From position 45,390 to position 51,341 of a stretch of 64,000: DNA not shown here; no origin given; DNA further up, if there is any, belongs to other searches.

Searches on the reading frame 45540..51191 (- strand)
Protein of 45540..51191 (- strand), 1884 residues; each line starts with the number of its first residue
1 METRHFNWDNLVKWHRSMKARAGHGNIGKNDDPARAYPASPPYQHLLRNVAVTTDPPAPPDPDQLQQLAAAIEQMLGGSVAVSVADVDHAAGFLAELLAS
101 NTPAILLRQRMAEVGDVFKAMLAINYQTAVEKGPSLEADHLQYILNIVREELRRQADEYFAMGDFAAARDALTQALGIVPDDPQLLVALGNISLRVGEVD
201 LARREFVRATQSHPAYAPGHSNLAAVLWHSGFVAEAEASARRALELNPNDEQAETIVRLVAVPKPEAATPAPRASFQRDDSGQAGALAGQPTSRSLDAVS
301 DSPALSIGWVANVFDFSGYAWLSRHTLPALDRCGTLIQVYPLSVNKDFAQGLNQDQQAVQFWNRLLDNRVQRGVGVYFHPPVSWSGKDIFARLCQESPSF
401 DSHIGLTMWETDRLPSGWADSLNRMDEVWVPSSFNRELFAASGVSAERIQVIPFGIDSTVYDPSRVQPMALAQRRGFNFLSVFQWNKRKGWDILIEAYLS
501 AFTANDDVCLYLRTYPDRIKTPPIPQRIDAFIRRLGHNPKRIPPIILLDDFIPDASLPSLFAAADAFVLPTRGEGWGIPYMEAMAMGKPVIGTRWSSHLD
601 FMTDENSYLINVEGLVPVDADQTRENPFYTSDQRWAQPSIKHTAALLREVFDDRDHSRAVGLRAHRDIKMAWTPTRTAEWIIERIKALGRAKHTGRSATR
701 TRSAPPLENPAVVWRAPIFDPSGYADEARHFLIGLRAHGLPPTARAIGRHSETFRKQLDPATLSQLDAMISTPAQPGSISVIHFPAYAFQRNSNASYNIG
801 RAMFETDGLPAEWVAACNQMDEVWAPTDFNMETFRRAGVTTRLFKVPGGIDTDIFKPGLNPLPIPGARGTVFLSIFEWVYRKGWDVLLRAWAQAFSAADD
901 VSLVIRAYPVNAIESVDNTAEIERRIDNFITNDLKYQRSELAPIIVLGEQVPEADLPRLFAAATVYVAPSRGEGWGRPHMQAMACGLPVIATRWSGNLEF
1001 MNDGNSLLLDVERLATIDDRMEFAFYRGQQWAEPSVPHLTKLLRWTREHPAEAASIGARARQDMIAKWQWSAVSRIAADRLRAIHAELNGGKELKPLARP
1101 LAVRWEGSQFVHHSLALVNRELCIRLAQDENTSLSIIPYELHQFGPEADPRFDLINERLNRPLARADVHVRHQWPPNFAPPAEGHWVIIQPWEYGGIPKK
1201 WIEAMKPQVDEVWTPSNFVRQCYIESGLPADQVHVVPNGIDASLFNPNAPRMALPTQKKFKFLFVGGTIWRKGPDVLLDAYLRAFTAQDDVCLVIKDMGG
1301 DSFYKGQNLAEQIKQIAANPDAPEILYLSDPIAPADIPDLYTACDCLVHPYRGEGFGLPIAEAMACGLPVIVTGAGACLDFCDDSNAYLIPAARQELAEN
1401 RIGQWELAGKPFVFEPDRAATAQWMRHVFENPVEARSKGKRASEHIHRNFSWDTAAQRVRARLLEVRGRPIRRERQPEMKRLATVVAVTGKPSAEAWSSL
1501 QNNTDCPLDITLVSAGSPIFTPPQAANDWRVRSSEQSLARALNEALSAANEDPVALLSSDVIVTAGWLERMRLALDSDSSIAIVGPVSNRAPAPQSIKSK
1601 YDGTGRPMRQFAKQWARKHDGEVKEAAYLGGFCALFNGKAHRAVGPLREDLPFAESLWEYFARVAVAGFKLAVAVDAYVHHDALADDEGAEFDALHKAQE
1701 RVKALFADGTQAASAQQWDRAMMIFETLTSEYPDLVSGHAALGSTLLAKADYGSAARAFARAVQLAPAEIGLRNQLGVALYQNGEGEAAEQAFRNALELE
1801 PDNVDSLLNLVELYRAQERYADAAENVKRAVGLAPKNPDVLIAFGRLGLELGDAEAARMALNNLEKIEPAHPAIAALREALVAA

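Call 30: search_protein_families(library=pfam, proteins=[window:45540-51191:-], max_evalue=0.001)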
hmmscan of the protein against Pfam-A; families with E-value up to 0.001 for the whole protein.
window:45540-51191:- (1884 aa): 21 families
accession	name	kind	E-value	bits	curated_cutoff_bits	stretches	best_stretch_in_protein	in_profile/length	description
PF13692.12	Glyco_trans_1_4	-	9.5e-52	175.5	27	3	1261-1399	3-134/142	Glycosyl transferases group 1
PF00534.26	Glycos_transf_1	-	4.8e-46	156.9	26.4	3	1257-1406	13-156/172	Glycosyl transferases group 1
PF20706.3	GT4-conflict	-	4.1e-29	102.2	26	2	1232-1458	173-384/385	Family 4 Glycosyltransferase in conflict systems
PF07719.23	TPR_2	-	1.2e-21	75.4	27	0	1774-1803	5-34/34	Tetratricopeptide repeat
PF14559.12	TPR_19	-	1.7e-20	73.6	25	4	1815-1881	2-68/68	Tetratricopeptide repeat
PF13524.12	Glyco_trans_1_2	-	3.7e-20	72.8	25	2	947-1072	31-137/144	Glycosyl transferase-like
PF13181.12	TPR_8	-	9.5e-17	60.1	25.7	0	1773-1803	4-34/34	Tetratricopeptide repeat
PF13432.12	TPR_16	-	3.1e-16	59.9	32.7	3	1776-1838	3-65/65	Tetratricopeptide repeat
PF00515.34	TPR_1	-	2.2e-15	56.1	27.8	1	1774-1803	5-34/34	Tetratricopeptide repeat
PF13428.12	TPR_14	-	2.3e-15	56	23.5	1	150-191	2-43/44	Tetratricopeptide repeat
PF13439.12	Glyco_transf_4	-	5.7e-14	52.9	28.5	1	1168-1243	100-169/170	Glycosyltransferase Family 4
PF13414.12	TPR_11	-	7.5e-12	45.2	26.8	0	157-194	2-39/42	TPR repeat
PF23914.1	TPR_CcmH_CycH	-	3.7e-11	43.5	42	2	1708-1807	22-124/158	Cytochrome c-type biogenesis protein H TPR domain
PF13371.12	TPR_9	-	6e-10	39.4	35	1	1746-1806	5-65/73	Tetratricopeptide repeat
PF13431.12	TPR_17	-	1.3e-09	38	24.4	0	1793-1823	2-32/34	Tetratricopeptide repeat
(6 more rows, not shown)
